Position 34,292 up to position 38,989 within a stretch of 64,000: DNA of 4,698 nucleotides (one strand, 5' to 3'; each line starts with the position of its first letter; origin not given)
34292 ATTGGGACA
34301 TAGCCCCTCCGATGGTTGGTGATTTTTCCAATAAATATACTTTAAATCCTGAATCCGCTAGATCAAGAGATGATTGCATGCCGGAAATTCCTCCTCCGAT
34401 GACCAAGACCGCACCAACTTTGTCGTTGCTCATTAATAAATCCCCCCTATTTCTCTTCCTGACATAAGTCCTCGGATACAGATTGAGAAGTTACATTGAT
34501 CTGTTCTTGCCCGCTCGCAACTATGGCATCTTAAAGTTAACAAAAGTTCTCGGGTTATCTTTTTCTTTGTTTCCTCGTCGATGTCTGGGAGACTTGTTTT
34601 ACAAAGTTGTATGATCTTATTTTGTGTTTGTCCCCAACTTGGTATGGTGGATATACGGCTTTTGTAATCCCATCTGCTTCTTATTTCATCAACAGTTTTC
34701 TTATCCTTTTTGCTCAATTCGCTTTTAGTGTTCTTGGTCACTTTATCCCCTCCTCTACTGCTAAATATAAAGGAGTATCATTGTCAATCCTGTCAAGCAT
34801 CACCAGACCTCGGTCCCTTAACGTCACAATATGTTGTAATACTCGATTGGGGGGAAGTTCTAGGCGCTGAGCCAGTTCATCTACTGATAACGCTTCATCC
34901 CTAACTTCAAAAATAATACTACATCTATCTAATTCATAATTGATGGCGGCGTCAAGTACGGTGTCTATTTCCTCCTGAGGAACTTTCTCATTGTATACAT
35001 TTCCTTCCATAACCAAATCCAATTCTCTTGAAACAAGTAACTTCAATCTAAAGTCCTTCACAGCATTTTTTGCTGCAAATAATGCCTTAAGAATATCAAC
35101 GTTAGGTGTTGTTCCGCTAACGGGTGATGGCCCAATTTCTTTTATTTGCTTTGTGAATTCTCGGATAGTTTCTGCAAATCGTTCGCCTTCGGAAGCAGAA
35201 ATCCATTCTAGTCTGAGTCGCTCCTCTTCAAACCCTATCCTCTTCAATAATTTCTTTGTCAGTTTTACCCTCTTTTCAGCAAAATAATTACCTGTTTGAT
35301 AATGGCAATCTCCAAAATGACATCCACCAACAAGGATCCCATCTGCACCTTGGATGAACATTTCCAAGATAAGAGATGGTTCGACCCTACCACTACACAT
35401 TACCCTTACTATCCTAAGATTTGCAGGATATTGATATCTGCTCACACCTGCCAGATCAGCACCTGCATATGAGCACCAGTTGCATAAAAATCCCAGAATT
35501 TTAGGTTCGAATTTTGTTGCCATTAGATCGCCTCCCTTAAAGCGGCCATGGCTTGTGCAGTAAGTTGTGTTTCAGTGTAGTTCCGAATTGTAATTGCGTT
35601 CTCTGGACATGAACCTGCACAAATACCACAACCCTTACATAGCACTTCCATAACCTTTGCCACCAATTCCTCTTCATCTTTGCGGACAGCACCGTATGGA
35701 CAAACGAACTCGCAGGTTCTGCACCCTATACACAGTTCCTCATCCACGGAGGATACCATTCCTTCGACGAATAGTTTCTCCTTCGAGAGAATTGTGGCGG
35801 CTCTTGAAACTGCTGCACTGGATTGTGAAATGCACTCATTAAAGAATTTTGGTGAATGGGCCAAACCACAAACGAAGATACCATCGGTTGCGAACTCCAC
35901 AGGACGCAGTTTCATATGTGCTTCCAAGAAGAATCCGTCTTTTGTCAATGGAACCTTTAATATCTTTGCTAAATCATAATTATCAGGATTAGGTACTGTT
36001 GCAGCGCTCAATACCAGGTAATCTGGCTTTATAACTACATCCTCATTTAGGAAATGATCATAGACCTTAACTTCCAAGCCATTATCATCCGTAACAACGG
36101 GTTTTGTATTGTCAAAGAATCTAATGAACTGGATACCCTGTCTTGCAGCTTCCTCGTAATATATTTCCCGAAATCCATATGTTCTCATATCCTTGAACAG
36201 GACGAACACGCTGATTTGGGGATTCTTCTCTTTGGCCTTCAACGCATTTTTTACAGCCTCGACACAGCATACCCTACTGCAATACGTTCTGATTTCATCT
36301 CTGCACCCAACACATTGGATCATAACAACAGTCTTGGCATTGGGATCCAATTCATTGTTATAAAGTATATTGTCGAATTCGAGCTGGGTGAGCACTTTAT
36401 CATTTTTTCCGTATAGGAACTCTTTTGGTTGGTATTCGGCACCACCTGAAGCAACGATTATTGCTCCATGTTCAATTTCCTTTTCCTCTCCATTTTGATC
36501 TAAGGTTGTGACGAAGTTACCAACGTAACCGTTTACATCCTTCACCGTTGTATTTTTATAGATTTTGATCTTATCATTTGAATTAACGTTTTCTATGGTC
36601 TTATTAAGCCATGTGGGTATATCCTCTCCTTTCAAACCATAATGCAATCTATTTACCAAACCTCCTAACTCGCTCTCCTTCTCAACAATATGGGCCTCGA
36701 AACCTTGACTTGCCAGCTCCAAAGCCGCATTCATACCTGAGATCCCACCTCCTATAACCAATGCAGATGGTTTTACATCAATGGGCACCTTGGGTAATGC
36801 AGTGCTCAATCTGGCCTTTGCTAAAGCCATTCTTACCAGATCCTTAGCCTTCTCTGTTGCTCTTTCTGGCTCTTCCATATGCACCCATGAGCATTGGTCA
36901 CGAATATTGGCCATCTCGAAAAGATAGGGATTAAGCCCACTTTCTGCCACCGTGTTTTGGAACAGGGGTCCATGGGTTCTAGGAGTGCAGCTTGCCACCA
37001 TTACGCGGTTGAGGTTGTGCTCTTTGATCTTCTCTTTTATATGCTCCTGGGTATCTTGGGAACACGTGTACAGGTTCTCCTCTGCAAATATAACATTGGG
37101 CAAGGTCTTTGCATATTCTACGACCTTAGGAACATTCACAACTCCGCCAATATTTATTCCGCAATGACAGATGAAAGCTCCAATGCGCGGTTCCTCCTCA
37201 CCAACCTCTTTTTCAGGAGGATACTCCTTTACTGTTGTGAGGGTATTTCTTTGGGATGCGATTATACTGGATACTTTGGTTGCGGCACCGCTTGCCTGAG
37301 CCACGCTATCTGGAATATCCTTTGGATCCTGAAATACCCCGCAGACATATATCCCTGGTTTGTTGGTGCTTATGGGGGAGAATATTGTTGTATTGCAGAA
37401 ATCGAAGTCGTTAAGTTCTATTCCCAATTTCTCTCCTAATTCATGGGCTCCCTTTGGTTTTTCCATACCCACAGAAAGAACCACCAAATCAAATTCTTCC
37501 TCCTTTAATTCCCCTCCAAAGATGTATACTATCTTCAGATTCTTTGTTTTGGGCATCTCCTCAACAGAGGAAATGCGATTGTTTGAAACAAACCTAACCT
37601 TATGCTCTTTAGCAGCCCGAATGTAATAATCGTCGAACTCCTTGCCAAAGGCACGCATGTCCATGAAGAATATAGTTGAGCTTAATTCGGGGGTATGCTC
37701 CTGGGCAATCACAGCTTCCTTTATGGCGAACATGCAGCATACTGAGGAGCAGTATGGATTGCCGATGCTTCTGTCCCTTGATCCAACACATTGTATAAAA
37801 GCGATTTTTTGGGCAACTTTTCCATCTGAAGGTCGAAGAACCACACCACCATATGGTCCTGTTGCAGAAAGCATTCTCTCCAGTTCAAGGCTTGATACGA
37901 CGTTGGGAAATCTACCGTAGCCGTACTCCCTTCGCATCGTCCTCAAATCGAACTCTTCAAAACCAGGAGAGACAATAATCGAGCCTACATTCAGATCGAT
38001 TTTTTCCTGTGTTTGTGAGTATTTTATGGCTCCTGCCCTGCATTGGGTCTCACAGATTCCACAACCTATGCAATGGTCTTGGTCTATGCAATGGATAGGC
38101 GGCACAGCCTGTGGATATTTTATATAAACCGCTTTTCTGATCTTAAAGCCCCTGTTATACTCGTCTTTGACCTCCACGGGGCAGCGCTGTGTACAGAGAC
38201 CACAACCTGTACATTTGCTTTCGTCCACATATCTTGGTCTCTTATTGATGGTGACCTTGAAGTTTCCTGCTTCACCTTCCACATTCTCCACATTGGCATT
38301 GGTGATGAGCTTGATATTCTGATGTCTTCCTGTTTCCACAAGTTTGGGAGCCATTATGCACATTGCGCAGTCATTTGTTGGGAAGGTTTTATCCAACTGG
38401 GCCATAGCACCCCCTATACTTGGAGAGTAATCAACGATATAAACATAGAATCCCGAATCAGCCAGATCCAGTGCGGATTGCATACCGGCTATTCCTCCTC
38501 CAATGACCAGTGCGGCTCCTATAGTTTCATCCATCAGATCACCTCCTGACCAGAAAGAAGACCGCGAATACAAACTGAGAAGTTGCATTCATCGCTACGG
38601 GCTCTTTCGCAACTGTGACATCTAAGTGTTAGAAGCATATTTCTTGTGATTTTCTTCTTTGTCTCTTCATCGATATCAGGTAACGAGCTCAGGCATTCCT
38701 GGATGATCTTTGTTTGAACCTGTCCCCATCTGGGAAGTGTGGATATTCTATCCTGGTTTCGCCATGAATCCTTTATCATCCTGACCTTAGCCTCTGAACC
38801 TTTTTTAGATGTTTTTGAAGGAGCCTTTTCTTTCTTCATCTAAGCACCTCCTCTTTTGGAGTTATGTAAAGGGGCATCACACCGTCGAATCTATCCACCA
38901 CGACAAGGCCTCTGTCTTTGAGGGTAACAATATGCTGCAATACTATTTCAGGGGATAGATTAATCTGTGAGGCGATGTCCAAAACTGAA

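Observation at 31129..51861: Family of conserved small Cys4 proteins embedded between mvhD and hdrA (four paralogs)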

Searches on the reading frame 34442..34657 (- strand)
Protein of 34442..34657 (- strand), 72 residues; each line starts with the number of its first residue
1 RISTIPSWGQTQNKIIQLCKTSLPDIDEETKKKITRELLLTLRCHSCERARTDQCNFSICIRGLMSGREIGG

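Call 64: find_related_loci(query=A5, collection=metagenome_contigs, flank=5000)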
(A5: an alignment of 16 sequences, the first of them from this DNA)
Query A5 (72 aa) in metagenome_contigs; peptide patterns used: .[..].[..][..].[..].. (x = any residue, [..] = any of these).
41 stretches matched a pattern; 19 encode a relative of the query (tblastn E <= 1e-3); 19 distinct loci.
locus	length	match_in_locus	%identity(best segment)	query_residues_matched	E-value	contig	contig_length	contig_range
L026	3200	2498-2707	76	1-70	6e-37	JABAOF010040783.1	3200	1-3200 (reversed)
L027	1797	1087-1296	79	1-70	1e-36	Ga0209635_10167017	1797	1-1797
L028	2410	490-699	79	1-70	2e-36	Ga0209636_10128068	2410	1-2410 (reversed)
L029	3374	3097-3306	74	1-70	4e-36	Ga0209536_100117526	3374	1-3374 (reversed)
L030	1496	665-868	79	1-68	7e-37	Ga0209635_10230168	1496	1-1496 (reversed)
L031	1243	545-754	77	1-70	1e-36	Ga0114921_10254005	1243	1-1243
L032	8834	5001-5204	78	1-68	5e-36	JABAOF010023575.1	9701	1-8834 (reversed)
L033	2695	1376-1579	78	1-68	5e-36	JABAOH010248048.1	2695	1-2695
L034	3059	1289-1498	77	1-70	1e-35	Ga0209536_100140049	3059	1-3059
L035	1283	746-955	74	1-70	6e-36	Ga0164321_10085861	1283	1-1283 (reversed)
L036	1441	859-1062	65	2-69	7e-28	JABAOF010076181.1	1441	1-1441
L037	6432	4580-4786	58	2-70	3e-26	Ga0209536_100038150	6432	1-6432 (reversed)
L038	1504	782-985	59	3-70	3e-25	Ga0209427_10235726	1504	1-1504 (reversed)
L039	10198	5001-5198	56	2-67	2e-24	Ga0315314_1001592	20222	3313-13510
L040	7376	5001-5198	58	2-67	1e-23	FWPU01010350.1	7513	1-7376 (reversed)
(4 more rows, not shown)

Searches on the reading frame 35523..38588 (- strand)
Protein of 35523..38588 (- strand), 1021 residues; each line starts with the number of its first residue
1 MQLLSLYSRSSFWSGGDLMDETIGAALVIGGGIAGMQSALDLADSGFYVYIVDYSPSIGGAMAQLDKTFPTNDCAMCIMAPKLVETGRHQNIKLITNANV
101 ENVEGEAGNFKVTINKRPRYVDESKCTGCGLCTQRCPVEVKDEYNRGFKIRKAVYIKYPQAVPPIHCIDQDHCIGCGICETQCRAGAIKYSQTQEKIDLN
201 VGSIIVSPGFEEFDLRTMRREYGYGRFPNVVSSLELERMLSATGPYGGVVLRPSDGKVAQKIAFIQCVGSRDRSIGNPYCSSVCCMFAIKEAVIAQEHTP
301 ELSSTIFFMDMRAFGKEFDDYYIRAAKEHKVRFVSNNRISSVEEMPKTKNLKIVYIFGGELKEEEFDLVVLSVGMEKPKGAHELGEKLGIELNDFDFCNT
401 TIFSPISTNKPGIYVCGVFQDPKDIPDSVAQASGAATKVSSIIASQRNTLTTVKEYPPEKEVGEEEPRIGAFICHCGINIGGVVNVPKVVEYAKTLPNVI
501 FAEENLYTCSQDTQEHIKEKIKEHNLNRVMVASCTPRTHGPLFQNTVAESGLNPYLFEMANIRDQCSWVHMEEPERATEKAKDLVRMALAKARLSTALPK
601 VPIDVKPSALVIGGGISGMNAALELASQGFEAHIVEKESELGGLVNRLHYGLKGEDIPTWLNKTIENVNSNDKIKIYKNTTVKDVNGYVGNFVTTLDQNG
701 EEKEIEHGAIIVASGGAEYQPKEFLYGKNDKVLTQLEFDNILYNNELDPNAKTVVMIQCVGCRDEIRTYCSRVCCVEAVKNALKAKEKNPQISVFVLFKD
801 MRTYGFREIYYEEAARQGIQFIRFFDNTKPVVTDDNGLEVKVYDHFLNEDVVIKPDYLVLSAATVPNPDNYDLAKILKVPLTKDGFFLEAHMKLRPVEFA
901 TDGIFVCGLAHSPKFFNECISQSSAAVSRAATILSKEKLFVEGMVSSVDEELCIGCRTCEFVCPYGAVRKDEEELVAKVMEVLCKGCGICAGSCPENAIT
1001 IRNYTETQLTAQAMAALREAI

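Call 9: search_protein_families(library=pfam, proteins=[window:35523-38588:-], max_evalue=0.001)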
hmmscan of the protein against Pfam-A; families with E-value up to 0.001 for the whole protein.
window:35523-38588:- (1021 aa): 23 families
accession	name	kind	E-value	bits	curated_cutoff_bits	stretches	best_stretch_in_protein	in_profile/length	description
PF07992.20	Pyr_redox_2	-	9e-27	94.7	26.1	3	610-732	4-123/291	Pyridine nucleotide-disulphide oxidoreductase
PF00037.32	Fer4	-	1e-22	79.4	21.1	4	948-968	3-23/24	4Fe-4S binding domain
PF12838.12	Fer4_7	-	3.7e-15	56.5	27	2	953-998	2-52/52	4Fe-4S dicluster domain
PF12837.12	Fer4_6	-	1.1e-14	53.9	25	1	947-967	3-23/24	4Fe-4S binding domain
PF13450.12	NAD_binding_8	-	8.4e-14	52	21.9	1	611-647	1-37/68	NAD(P)-binding Rossmann-like domain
PF00890.30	FAD_binding_2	-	1.3e-13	51.4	20.4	2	609-643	2-36/414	FAD binding domain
PF00070.33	Pyr_redox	-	1.4e-13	51.6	22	1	609-674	2-72/82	Pyridine nucleotide-disulphide oxidoreductase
PF12797.12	Fer4_2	-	2.6e-13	49.4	24.5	2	119-138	3-22/22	4Fe-4S binding domain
PF01266.30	DAO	-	5e-12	46.4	27.9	1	610-642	3-35/353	FAD dependent oxidoreductase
PF13237.11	Fer4_10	-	5.3e-12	45.9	25.5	2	120-147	3-32/53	4Fe-4S dicluster domain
PF14697.11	Fer4_21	-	1.6e-11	44.6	35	1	947-1000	2-58/59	4Fe-4S dicluster domain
PF13187.11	Fer4_9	-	7.3e-11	42.4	27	2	953-999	2-52/52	4Fe-4S dicluster domain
PF13738.12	Pyr_redox_3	-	9.7e-11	41.9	30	1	609-715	167-266/305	Pyridine nucleotide-disulphide oxidoreductase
PF12831.13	FAD_oxidored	-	1.3e-10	41.6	27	2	610-645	3-38/416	FAD dependent oxidoreductase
PF03486.20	HI0933_like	-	1.4e-08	34.9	50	0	609-642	3-36/244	HI0933-like protein Rossmann domain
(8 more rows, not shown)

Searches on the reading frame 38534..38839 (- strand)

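Call 8: search_protein_families(library=pfam, proteins=[window:38534-38839:-], max_evalue=0.1)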
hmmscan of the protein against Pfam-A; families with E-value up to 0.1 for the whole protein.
window:38534-38839:- (101 aa): 1 family
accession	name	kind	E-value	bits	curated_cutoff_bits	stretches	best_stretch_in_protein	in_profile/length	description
PF22991.1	Lock_Gag1-like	-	0.028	14.6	27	0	33-56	10-33/44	Gag1-like, lock domain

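Call 11: search_protein_families(library=ncbifam, proteins=[window:38534-38839:-], max_evalue=0.01)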
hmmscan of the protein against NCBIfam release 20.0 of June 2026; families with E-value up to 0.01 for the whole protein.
window:38534-38839:- (101 aa): 1 family
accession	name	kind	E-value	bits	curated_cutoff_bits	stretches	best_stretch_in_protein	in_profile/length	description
NF004425.0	PRK05767.1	equivalog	0.0099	16.5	87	0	36-84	33-81/92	50S ribosomal protein L44e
